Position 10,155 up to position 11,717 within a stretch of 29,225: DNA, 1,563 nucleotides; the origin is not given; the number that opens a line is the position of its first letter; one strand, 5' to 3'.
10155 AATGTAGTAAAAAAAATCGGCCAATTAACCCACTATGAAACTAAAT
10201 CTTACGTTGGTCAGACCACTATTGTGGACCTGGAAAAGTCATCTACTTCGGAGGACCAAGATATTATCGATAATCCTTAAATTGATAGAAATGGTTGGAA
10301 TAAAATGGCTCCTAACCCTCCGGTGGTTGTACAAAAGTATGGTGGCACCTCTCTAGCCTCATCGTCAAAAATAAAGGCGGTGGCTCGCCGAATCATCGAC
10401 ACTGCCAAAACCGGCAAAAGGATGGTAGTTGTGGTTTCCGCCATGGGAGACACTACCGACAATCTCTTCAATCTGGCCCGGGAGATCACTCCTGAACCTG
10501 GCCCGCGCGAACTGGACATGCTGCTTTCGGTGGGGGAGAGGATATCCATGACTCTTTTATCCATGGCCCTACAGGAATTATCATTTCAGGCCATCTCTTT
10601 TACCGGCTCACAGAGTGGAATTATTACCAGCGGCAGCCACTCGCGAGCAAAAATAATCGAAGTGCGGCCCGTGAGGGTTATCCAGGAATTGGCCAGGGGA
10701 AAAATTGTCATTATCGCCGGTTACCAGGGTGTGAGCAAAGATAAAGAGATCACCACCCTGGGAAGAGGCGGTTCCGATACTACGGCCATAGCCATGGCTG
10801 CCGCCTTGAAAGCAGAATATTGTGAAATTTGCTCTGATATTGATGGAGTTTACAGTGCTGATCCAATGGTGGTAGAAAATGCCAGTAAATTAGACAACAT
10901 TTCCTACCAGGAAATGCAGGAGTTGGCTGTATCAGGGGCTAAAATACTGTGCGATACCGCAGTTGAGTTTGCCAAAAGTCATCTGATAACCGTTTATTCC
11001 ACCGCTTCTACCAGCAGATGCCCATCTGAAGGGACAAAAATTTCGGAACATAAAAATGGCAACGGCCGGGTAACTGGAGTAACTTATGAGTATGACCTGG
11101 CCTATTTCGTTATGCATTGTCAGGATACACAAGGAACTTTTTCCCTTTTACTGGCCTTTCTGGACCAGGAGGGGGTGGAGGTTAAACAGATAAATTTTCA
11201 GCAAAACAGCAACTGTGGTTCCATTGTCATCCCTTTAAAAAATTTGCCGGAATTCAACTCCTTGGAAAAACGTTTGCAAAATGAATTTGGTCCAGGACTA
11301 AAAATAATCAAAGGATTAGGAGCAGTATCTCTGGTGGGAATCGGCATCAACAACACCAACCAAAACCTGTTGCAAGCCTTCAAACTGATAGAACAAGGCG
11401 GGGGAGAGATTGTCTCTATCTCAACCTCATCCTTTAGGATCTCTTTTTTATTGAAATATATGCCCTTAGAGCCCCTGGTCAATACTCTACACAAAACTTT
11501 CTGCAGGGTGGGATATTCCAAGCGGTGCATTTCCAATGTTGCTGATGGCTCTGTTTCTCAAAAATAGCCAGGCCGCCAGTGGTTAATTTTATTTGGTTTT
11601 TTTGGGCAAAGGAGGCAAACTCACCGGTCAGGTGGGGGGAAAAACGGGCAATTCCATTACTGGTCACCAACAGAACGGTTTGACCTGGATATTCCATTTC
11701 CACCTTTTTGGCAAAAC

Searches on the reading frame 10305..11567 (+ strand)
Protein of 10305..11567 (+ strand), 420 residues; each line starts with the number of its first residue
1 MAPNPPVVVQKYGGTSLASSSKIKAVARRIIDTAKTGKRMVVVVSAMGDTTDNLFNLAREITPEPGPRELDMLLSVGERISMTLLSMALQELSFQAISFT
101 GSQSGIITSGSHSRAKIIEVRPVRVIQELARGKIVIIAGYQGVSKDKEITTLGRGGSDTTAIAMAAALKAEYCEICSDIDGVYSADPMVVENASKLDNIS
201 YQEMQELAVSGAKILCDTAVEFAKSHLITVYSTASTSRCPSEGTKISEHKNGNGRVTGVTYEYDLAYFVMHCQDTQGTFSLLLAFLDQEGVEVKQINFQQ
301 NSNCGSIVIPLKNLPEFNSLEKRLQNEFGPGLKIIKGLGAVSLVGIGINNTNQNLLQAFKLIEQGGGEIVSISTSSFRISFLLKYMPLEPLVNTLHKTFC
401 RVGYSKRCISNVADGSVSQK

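Call 5: search_protein_families(library=pfam, proteins=[window:10305-11567:+], max_evalue=0.001)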
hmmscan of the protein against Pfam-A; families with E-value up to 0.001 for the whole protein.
window:10305-11567:+ (420 aa): 2 families
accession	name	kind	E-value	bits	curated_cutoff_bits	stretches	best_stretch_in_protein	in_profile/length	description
PF00696.33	AA_kinase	-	6.2e-48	164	24.9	1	7-230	2-230/234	Amino acid kinase family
PF22468.2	ACT_9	-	0.00094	19.3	27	0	341-399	1-61/61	ACT domain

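Call 45: find_related_loci(query=window:10305-11567:+, collection=genome_contigs, flank=10000)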
Query window:10305-11567:+ (420 aa) in genome_contigs; peptide patterns used: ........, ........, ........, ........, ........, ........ (x = any residue, [..] = any of these).
411 stretches matched a pattern; 326 encode a relative of the query (tblastn E <= 1e-3); the best 80 are kept; 80 distinct loci.
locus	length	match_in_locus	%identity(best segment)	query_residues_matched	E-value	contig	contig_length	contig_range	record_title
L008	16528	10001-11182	50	7-400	6e-107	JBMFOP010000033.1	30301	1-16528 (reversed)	MAG: Myxococcota bacterium isolate KM4338-40 NODE_33_length_30301_cov_5.374669, whole genome shotgun sequence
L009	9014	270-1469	49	1-400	2e-105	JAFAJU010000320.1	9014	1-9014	MAG: Verrucomicrobiota bacterium isolate CP_BE_BS_R3_8 BE_BS_R3_k147_2360666, whole genome shotgun sequence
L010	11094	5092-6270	51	7-399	3e-104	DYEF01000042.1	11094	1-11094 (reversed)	MAG TPA_asm: Bdellovibrio sp. isolate Tomsk_43_40 Tomsk_k141_36196, whole genome shotgun sequence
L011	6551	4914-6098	48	7-399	6e-104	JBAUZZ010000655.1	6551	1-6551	MAG: Chthoniobacterales bacterium isolate MFD10071_ilm_asm_bin10 k127_408700, whole genome shotgun sequence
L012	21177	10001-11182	49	7-400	4e-102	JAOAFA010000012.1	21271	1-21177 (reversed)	MAG: Deltaproteobacteria bacterium isolate SKW273 k141_921659, whole genome shotgun sequence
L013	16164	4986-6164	48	6-399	4e-101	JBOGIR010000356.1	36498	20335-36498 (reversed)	MAG: Vicinamibacterales bacterium isolate M3-S_metawrap_bin.60 k127_342106, whole genome shotgun sequence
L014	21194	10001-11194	41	7-399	6e-91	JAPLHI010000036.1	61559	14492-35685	MAG: Chloroflexota bacterium isolate LacPavin_0920_SED3_MAG_48_9 LacPavin_0920_SED3_scaffold_664464, whole genome shotgu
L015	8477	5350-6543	44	7-399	6e-90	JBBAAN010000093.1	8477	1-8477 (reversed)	MAG: Actinomycetota bacterium isolate SO_2017_GW3_43 scaffold_4098_c1_OW296A_2017, whole genome shotgun sequence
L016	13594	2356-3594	44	3-399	1e-89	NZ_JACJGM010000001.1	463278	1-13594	Nocardioides lijunqiniae strain S-531 Scaffold1_1, whole genome shotgun sequence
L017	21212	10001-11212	44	7-399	2e-88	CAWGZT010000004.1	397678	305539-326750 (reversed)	MAG: uncultured Actinomycetota bacterium isolate MFD01275.bin.1.243 genome assembly, contig: contig_34487, whole genome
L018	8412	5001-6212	44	7-399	4e-88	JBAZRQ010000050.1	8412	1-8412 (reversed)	MAG: Nocardioides sp. isolate SO_2017_GW1_151 NODE_31671_length_8412_cov_0.898974_OW334_2017, whole genome shotgun seque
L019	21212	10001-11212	44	7-399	4e-88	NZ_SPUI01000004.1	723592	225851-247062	Nocardioides sp. 503 Scaffold3_1, whole genome shotgun sequence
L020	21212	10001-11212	44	7-399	4e-88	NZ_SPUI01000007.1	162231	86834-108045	Nocardioides sp. 503 Scaffold5_1, whole genome shotgun sequence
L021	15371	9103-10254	40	7-399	2e-87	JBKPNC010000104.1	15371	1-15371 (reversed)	MAG: Actinomycetota bacterium isolate GS_HAYS_MAG_00050 GS_HAYS_000000939232, whole genome shotgun sequence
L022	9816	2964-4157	42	7-399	1e-86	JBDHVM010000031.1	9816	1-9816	MAG: Peptostreptococcus sp. isolate AS-MESO-OLR.352 NODE_24638_length_9816_cov_4.555704, whole genome shotgun sequence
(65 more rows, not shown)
